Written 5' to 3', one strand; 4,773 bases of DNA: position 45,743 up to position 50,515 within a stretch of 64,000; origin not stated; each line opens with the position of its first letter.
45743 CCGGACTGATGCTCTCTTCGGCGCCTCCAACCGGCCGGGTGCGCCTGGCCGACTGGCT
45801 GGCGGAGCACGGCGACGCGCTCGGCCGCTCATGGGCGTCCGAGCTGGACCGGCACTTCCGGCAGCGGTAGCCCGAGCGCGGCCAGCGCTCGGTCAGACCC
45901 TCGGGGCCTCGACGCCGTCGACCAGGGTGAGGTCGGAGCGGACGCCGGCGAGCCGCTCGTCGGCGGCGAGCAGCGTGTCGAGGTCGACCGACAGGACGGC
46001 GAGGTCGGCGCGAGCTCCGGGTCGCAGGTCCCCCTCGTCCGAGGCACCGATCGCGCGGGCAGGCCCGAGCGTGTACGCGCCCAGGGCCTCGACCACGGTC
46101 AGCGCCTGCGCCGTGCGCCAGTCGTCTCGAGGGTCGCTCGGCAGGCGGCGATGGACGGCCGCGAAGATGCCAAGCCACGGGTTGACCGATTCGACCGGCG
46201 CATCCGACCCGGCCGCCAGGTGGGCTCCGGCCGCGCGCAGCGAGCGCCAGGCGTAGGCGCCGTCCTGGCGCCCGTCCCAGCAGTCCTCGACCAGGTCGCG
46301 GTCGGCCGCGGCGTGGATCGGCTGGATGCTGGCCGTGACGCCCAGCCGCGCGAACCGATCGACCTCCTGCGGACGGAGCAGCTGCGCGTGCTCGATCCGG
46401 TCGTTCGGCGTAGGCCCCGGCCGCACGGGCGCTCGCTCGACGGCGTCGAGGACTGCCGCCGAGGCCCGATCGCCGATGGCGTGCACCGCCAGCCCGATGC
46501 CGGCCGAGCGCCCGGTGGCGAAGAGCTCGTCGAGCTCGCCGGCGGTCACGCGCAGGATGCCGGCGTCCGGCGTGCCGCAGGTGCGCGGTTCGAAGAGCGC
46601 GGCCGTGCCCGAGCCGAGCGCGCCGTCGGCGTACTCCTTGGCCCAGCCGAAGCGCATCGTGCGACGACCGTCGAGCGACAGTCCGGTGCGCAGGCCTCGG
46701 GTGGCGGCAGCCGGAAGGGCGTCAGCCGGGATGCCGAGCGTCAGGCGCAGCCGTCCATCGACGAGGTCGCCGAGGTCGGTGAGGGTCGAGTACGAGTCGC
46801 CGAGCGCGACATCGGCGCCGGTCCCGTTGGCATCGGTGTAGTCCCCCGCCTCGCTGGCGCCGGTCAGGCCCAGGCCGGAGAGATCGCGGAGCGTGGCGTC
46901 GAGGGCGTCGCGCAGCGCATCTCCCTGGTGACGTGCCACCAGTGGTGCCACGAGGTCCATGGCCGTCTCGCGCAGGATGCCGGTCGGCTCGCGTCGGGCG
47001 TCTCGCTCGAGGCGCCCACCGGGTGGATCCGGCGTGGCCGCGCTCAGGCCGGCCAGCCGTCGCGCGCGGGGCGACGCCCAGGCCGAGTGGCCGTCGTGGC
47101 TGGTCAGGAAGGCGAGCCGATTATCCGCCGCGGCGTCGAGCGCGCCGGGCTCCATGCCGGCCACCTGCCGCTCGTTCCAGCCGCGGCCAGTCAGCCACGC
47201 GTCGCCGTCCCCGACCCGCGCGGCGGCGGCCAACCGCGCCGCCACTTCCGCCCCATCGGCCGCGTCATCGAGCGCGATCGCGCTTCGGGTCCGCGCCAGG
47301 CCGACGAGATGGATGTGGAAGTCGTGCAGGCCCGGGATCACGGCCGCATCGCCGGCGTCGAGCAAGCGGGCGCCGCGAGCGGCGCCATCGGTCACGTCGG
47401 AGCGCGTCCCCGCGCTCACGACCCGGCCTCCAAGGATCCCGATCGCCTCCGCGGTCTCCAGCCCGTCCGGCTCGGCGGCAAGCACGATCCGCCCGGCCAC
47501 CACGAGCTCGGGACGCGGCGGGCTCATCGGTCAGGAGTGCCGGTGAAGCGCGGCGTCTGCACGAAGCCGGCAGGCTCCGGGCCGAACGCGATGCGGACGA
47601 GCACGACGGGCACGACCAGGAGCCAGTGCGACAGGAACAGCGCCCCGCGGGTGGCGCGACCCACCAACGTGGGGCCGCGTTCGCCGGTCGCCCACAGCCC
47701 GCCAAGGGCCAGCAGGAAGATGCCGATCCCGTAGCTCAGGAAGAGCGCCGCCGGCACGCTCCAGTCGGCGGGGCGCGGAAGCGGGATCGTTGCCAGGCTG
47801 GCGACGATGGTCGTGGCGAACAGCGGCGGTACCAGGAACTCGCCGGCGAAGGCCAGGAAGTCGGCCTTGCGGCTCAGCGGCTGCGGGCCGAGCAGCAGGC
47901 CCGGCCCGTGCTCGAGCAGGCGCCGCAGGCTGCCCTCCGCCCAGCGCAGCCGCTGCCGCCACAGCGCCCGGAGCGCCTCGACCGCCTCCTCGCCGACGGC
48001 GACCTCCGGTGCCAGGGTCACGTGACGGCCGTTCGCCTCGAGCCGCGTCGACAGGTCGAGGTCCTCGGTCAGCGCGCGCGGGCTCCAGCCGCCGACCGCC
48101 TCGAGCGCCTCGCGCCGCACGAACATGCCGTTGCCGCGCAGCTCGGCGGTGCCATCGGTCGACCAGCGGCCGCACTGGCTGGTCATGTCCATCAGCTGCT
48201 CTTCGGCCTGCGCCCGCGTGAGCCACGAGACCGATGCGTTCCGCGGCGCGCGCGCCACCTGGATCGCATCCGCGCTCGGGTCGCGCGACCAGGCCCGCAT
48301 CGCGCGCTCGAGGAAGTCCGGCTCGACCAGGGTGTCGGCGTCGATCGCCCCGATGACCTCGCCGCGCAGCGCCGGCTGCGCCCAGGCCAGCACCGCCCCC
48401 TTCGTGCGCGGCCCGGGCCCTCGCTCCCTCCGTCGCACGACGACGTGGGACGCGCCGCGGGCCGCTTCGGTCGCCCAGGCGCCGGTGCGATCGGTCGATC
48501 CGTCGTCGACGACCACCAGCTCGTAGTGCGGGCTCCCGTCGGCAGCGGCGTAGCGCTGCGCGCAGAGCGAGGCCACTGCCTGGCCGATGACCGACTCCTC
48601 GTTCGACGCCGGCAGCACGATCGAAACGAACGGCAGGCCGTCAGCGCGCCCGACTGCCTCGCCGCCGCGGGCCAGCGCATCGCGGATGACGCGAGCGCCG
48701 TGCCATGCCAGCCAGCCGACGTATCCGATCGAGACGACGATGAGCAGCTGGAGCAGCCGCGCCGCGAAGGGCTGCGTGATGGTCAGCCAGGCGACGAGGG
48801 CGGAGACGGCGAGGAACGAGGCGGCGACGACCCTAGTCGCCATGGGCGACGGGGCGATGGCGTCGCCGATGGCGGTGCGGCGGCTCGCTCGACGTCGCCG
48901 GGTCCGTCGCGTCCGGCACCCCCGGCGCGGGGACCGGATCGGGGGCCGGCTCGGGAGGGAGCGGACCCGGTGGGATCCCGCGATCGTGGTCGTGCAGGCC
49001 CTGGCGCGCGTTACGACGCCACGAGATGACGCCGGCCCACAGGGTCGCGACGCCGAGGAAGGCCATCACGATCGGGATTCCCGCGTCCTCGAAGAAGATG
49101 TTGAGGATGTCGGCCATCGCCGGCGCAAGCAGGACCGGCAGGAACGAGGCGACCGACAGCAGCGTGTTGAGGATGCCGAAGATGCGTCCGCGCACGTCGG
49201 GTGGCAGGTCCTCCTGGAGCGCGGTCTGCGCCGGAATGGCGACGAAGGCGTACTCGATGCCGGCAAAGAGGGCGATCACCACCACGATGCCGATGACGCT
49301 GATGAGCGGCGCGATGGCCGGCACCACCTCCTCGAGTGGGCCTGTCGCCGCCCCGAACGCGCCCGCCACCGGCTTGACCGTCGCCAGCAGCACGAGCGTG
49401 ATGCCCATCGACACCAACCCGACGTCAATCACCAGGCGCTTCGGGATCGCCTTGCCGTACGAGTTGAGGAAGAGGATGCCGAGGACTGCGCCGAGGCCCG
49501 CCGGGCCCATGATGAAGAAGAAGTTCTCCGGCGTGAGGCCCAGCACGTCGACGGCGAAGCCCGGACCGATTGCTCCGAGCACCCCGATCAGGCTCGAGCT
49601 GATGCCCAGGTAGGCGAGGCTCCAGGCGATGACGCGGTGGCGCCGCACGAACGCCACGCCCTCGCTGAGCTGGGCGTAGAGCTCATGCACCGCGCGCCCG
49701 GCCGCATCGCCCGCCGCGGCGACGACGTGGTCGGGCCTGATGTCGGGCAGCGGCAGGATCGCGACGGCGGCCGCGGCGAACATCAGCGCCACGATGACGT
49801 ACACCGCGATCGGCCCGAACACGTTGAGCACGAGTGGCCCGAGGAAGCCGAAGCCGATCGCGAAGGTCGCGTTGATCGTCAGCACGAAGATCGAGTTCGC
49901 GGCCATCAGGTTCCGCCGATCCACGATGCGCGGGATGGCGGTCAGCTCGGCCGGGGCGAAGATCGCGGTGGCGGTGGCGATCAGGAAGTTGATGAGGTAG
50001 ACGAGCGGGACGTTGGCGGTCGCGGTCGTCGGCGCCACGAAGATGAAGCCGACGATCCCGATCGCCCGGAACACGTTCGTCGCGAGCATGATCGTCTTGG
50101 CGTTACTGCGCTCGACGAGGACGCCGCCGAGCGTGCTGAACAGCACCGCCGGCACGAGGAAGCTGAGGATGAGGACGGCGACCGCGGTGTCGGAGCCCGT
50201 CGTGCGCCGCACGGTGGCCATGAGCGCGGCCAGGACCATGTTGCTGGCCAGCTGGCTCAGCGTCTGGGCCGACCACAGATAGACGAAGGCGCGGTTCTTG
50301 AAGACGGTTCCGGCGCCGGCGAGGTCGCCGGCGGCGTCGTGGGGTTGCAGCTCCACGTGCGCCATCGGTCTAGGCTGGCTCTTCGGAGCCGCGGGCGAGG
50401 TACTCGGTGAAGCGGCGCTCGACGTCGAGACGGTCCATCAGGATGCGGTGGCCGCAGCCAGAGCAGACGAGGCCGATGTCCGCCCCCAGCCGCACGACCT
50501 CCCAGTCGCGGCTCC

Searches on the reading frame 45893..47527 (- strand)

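Call 75: search_protein_families(library=pfam, proteins=[window:45893-47527:-], max_evalue=0.00001)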
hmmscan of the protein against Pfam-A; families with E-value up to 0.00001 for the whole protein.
window:45893-47527:- (544 aa): 2 families
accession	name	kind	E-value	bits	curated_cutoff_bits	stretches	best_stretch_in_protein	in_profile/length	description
PF07969.17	Amidohydro_3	-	8.9e-81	273.2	29.7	1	55-539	2-469/472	Amidohydrolase family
PF01979.26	Amidohydro_1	-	1.2e-09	38.4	25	1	297-516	113-322/345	Amidohydrolase family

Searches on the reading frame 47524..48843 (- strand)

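Call 75: search_protein_families(library=pfam, proteins=[window:47524-48843:-], max_evalue=0.00001)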
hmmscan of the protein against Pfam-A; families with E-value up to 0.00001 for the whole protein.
window:47524-48843:- (439 aa): 4 families
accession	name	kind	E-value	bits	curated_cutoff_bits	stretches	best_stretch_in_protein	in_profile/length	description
PF13641.12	Glyco_tranf_2_3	-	1.2e-30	107.7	27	1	73-304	3-230/230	Glycosyltransferase like family 2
PF13632.12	Glyco_trans_2_3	-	1.7e-27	97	27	1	166-374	4-193/198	Glycosyl transferase family group 2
PF00535.33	Glycos_transf_2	-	6.6e-23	81.9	23.3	1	74-250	1-167/168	Glycosyl transferase family 2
PF13506.12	Glyco_transf_21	-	7.5e-14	52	21.7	1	133-302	5-173/174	Glycosyl transferase family 21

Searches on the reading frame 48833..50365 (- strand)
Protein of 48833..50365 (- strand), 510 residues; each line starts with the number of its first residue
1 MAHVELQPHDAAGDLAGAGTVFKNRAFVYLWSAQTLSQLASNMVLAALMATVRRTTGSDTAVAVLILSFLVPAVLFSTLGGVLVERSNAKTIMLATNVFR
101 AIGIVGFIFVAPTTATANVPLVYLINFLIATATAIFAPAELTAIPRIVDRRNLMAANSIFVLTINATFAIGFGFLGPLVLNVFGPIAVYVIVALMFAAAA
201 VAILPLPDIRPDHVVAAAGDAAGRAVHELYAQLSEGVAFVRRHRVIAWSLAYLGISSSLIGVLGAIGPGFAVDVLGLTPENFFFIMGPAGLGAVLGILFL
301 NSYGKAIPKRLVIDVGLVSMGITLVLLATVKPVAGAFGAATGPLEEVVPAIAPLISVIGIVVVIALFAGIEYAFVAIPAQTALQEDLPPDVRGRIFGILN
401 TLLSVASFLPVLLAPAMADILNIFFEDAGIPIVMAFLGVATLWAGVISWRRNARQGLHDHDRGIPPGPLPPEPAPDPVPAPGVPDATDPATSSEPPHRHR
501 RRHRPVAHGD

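Call 75: search_protein_families(library=pfam, proteins=[window:48833-50365:-], max_evalue=0.00001)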
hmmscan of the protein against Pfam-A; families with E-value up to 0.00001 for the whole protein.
window:48833-50365:- (510 aa): 2 families
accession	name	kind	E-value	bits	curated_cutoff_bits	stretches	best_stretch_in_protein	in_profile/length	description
PF07690.21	MFS_1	-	1e-25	90.9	33.4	1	30-409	1-345/347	Major Facilitator Superfamily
PF05977.19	MFS_3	-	3.4e-13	49.3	27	1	22-337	7-311/524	Transmembrane secretion effector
